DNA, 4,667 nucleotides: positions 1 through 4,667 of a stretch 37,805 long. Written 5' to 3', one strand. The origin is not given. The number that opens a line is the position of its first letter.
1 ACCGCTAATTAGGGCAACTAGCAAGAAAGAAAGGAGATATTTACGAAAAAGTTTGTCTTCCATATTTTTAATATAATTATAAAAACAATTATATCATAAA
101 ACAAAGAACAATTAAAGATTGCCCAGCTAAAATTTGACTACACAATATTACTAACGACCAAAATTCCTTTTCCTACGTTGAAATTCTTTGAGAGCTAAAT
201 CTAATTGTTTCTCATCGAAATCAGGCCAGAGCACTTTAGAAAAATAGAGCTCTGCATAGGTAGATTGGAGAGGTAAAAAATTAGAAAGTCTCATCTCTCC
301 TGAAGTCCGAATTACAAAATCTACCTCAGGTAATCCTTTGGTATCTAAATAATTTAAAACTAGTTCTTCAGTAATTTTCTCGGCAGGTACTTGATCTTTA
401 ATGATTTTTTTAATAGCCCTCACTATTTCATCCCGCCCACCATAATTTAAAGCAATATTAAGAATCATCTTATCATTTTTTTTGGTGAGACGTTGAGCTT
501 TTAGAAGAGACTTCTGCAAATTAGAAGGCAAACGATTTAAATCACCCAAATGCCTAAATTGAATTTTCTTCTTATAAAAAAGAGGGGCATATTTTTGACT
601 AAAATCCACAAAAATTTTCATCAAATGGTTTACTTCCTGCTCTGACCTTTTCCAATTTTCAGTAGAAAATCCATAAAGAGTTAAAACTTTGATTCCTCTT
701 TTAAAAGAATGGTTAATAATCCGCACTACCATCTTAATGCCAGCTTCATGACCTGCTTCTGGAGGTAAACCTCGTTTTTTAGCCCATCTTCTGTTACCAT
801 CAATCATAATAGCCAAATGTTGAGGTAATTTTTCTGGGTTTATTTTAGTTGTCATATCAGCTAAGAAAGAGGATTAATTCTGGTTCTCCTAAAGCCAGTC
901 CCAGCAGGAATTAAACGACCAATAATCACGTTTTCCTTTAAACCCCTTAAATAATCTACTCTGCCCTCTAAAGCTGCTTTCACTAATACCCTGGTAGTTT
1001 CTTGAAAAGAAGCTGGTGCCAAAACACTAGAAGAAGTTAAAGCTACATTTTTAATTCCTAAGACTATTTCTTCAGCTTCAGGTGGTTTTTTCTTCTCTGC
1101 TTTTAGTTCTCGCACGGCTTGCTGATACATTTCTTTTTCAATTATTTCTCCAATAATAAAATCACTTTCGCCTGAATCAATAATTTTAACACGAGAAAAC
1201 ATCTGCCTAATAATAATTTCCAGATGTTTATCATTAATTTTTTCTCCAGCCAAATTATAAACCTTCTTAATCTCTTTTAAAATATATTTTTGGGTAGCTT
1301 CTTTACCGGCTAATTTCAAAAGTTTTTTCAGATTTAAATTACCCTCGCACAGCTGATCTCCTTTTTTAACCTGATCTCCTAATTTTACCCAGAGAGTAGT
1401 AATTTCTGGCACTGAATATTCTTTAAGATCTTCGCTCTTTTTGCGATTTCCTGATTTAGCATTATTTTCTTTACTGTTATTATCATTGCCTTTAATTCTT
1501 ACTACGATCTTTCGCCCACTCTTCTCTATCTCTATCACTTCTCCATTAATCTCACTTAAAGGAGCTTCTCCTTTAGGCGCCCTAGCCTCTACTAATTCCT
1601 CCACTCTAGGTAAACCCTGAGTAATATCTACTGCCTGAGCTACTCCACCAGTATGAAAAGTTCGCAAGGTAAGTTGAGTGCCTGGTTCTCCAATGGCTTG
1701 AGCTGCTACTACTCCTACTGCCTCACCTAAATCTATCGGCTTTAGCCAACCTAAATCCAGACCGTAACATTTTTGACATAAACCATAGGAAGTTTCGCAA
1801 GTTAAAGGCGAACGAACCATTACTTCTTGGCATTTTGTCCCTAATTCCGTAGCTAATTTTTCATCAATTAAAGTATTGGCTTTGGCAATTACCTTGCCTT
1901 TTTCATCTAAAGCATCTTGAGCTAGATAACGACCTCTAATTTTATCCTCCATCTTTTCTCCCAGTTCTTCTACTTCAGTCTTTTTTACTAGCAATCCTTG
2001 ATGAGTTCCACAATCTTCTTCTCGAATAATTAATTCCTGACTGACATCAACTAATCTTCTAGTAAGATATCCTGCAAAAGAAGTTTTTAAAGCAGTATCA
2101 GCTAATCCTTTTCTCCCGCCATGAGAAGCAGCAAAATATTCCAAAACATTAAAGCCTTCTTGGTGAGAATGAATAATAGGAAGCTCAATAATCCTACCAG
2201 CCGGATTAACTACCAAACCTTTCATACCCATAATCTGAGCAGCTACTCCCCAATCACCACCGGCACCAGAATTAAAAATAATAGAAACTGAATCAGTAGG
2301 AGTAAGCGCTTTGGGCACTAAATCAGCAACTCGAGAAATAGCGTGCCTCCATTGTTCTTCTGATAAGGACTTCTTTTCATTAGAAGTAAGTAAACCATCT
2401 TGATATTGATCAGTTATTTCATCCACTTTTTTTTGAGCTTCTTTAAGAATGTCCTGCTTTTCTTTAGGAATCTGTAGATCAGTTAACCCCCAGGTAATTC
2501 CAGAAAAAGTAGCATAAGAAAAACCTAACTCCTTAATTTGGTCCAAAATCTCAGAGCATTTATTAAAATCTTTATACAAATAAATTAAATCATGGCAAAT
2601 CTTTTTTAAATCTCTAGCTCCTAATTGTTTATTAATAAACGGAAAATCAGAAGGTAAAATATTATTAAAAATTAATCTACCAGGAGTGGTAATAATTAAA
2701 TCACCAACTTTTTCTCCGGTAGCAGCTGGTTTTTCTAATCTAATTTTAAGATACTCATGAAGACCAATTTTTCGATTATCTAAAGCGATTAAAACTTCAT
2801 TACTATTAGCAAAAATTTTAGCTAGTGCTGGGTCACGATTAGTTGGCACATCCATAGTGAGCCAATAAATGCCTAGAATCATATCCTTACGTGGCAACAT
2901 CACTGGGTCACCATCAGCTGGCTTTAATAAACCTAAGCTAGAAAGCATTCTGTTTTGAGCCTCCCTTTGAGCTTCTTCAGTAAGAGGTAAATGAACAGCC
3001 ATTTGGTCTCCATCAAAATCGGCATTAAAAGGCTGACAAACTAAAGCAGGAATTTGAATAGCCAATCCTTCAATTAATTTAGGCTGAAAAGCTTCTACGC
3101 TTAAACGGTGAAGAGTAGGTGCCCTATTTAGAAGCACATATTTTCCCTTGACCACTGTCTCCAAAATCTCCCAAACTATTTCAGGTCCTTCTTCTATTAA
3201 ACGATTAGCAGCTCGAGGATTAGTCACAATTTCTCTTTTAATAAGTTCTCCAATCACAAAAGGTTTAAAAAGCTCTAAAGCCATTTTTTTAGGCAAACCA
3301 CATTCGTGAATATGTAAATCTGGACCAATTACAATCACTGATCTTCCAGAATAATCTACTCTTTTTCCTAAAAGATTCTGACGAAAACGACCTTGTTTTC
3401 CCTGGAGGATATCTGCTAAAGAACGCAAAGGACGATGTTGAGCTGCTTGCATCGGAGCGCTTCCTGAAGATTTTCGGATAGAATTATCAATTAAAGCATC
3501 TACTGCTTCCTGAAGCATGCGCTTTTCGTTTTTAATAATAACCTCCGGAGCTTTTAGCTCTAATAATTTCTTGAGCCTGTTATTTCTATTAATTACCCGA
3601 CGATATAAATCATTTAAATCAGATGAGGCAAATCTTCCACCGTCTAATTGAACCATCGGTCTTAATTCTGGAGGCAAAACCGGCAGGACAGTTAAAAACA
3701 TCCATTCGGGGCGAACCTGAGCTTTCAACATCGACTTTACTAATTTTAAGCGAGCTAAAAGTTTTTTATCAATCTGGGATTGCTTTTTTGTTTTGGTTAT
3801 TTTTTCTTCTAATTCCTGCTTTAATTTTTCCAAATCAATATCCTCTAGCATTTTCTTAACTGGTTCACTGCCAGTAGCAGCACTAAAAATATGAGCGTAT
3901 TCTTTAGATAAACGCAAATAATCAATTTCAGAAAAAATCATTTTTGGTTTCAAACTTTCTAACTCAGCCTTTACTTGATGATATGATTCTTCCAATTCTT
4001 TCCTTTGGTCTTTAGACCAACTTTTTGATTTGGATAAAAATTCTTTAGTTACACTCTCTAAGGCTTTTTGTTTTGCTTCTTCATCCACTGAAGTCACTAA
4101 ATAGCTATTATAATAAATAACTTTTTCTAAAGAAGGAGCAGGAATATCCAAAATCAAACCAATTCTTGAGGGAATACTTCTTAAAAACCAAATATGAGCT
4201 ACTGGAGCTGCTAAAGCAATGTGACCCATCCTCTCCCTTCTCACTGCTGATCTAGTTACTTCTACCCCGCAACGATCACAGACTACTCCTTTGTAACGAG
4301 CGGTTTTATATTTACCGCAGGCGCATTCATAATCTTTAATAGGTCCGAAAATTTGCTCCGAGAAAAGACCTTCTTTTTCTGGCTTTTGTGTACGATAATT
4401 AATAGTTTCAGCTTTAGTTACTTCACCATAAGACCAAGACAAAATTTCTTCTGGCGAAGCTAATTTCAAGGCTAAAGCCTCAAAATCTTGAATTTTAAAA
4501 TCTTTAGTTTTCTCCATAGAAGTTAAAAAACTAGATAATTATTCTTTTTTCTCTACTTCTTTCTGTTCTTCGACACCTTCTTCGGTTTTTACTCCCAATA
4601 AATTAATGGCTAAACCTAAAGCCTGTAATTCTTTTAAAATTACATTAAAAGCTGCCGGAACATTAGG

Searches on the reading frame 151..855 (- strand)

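Call 13: search_protein_families(library=pfam, proteins=[window:151-855:-], max_evalue=0.00001)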
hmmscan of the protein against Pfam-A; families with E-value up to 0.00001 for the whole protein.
window:151-855:- (234 aa): 1 family
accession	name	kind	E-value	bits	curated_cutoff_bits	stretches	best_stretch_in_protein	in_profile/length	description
PF01255.24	Prenyltransf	-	3e-79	266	27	1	18-233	2-219/219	Putative undecaprenyl diphosphate synthase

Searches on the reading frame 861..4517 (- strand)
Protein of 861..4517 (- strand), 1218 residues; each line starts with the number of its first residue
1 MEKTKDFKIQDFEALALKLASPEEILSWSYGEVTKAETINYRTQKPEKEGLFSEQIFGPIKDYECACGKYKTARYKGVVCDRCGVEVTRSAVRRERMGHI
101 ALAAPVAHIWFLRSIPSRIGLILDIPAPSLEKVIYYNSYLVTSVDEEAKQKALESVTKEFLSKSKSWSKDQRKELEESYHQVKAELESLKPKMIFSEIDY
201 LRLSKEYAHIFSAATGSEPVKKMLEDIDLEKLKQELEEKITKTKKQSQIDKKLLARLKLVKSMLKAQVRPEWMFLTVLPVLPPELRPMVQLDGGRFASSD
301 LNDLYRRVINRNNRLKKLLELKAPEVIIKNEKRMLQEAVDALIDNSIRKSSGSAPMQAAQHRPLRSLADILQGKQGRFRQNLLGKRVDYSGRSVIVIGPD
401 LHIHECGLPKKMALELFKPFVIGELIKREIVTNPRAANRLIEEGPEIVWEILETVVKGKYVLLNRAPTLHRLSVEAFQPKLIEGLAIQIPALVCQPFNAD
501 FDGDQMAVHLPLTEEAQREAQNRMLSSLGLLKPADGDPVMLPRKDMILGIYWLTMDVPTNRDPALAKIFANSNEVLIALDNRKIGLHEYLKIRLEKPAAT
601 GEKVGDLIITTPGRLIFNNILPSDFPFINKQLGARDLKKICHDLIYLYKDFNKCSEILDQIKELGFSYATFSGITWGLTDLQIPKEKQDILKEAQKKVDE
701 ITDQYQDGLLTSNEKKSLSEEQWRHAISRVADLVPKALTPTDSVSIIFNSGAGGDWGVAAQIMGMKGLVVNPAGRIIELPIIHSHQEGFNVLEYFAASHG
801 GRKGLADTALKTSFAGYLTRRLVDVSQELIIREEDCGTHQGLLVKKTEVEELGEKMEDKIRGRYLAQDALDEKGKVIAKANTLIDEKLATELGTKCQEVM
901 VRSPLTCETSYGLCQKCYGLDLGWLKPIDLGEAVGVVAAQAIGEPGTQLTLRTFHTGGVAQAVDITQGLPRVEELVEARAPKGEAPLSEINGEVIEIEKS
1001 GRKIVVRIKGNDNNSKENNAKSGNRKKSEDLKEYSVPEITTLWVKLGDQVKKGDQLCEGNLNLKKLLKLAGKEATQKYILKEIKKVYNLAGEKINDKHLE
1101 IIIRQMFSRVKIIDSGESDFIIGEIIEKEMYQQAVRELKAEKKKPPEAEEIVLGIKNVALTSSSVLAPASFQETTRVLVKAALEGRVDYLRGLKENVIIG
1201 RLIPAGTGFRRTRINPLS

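Call 13: search_protein_families(library=pfam, proteins=[window:861-4517:-], max_evalue=0.00001)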
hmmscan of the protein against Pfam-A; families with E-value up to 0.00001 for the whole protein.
window:861-4517:- (1218 aa): 4 families
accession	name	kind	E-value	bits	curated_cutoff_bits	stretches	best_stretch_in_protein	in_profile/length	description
PF04997.17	RNA_pol_Rpb1_1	-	1.1e-79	268.5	39.7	1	11-382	3-312/312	RNA polymerase Rpb1, domain 1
PF04998.22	RNA_pol_Rpb1_5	-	5.2e-62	210.1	28.5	1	788-1118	1-257/267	RNA polymerase Rpb1, domain 5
PF00623.25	RNA_pol_Rpb1_2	-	3.2e-36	125.5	25.3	2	447-524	87-164/166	RNA polymerase Rpb1, domain 2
PF04983.23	RNA_pol_Rpb1_3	-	3.8e-21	76.1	28.9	1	530-681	2-162/162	RNA polymerase Rpb1, domain 3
